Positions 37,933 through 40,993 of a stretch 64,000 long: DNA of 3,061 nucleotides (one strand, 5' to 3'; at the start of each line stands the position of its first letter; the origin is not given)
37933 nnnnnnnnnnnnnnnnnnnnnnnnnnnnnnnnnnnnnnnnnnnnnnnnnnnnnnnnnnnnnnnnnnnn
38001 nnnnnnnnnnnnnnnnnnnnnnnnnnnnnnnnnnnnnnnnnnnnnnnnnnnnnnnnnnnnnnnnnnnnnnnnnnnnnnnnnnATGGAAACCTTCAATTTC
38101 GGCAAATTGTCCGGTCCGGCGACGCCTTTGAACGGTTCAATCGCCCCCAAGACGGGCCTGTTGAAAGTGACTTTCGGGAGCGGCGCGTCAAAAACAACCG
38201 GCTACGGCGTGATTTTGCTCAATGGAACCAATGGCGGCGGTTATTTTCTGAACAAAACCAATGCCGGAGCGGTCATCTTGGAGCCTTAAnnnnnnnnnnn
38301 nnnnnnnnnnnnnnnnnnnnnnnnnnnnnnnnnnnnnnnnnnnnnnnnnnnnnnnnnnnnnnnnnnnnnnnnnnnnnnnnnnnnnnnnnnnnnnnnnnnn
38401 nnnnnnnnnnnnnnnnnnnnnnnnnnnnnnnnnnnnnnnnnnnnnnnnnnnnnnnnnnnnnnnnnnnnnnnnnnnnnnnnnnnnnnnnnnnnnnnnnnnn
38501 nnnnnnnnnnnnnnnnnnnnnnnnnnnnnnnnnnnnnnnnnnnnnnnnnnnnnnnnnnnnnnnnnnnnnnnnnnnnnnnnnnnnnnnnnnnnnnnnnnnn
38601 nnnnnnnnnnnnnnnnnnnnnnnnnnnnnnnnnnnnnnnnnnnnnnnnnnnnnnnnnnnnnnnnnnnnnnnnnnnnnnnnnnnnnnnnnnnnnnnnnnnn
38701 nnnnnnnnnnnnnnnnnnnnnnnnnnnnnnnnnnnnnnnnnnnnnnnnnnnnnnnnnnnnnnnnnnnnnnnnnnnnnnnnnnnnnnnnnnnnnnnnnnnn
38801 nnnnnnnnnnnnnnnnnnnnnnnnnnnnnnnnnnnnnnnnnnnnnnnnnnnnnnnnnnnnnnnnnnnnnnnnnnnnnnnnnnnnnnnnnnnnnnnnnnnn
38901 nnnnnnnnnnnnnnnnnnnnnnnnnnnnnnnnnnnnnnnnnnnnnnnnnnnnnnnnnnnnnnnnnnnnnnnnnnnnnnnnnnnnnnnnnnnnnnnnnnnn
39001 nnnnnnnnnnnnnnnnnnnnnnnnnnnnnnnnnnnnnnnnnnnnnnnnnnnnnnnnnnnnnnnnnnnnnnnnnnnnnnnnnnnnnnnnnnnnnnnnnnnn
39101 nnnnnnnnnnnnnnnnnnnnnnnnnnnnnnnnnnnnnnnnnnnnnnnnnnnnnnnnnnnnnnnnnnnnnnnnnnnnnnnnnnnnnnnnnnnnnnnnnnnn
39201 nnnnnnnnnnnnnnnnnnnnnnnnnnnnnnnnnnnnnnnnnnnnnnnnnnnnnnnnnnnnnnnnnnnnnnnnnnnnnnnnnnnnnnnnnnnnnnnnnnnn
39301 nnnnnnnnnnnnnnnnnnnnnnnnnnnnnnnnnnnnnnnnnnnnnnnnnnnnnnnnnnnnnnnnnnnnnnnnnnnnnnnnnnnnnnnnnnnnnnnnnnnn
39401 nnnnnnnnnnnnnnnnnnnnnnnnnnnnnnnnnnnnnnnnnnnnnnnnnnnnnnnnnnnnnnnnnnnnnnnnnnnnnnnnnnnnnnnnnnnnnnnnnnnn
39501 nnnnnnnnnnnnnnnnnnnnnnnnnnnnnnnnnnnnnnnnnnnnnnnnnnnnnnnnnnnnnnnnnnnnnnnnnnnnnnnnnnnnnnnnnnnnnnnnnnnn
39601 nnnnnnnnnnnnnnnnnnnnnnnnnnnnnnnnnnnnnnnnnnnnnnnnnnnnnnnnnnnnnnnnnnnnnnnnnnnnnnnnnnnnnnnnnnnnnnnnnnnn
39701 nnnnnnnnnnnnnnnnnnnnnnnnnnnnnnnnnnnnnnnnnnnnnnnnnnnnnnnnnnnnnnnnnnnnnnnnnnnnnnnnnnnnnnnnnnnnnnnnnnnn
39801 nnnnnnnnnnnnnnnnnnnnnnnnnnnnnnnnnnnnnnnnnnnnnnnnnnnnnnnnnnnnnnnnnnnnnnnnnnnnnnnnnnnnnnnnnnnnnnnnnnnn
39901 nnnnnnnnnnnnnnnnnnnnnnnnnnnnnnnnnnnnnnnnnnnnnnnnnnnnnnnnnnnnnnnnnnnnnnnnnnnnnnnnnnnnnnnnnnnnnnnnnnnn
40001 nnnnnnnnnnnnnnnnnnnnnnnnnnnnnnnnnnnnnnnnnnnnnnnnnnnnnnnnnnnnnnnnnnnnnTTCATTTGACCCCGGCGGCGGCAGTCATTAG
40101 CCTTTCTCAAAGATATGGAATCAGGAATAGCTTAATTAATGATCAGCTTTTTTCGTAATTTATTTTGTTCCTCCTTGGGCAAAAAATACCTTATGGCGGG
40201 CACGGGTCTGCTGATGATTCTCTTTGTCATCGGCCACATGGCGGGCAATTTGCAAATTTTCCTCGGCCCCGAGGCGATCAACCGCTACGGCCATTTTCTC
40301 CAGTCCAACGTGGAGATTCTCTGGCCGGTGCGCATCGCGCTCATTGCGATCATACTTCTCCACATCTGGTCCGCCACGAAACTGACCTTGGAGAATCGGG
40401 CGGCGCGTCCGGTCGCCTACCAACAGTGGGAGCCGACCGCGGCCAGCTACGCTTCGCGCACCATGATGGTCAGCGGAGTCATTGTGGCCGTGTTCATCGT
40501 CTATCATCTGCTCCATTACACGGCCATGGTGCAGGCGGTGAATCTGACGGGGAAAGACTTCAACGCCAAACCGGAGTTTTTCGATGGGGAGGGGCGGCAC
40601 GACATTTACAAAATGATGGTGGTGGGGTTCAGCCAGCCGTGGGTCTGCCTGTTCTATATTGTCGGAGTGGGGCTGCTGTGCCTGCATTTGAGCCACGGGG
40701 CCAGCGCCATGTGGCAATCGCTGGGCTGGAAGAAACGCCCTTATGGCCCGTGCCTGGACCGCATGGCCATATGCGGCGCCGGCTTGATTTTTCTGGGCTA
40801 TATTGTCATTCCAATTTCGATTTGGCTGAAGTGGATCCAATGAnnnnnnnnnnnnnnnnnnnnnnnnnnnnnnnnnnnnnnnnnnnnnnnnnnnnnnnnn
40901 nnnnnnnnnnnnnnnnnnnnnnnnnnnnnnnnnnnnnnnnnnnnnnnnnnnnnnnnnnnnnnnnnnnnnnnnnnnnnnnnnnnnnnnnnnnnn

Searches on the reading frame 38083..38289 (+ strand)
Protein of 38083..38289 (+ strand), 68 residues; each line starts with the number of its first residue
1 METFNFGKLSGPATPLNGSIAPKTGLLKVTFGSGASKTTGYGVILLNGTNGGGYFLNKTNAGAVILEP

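Call 11: search_protein_families(library=pfam, proteins=[window:38083-38289:+], max_evalue=0.01)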
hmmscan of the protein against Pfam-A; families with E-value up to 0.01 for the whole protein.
window:38083-38289:+ (68 aa): 0 families

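Call 12: find_encoding_contigs(protein=window:38083-38286:+, flank=6000, max_places=10)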
Protein window:38083-38286:+ (68 aa): 4 contigs read that carry it; 4 places shown.
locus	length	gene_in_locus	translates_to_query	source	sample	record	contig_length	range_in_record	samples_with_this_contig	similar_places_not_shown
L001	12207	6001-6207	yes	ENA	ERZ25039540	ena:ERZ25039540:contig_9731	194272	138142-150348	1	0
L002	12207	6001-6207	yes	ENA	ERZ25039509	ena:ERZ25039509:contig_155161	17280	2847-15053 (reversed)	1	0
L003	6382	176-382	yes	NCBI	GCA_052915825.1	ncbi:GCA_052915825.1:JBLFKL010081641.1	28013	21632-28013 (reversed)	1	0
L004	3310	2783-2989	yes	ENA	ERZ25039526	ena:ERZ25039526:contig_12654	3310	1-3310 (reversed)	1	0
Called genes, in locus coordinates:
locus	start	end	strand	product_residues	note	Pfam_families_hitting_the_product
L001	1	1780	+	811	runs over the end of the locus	PF01301:Glyco_hydro_35, PF02449:Glyco_hydro_42, PF22369:GLMA_2nd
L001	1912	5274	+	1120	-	PF21958:SOGP_N, PF21250:SOGP_2nd, PF06202:GDE_C (weak), PF17167:Glyco_hydro_94, PF21270:SOGP_4th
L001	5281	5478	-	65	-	-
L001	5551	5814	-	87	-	-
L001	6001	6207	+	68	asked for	-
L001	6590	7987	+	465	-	PF08245:Mur_ligase_M (weak), PF02875:Mur_ligase_C, PF27239:FOL3_C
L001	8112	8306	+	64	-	-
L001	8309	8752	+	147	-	PF01127:Sdh_cyt (weak)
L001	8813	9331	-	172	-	-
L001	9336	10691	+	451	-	PF00890:FAD_binding_2, PF02910:Succ_DH_flav_C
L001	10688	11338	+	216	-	PF13085:Fer2_3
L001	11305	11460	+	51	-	-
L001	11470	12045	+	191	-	PF00850:Hist_deacetyl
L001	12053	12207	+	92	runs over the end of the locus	PF00850:Hist_deacetyl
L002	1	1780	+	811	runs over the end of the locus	PF01301:Glyco_hydro_35, PF02449:Glyco_hydro_42, PF22369:GLMA_2nd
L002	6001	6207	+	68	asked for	-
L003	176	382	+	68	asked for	-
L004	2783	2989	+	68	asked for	-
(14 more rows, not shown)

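Call 13: search_protein_families(library=phrogs, proteins=[window:38083-38289:+], max_evalue=1)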
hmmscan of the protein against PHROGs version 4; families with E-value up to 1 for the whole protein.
window:38083-38289:+ (68 aa): 0 families

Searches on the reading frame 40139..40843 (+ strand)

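Call 11: search_protein_families(library=pfam, proteins=[window:40139-40843:+], max_evalue=0.01)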
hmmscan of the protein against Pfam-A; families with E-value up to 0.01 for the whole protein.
window:40139-40843:+ (234 aa): 1 family
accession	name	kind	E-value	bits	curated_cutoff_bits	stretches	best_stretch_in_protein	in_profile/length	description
PF01127.27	Sdh_cyt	-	6.5e-07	29.9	25.8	1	93-199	10-99/122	Succinate dehydrogenase/Fumarate reductase transmembrane subunit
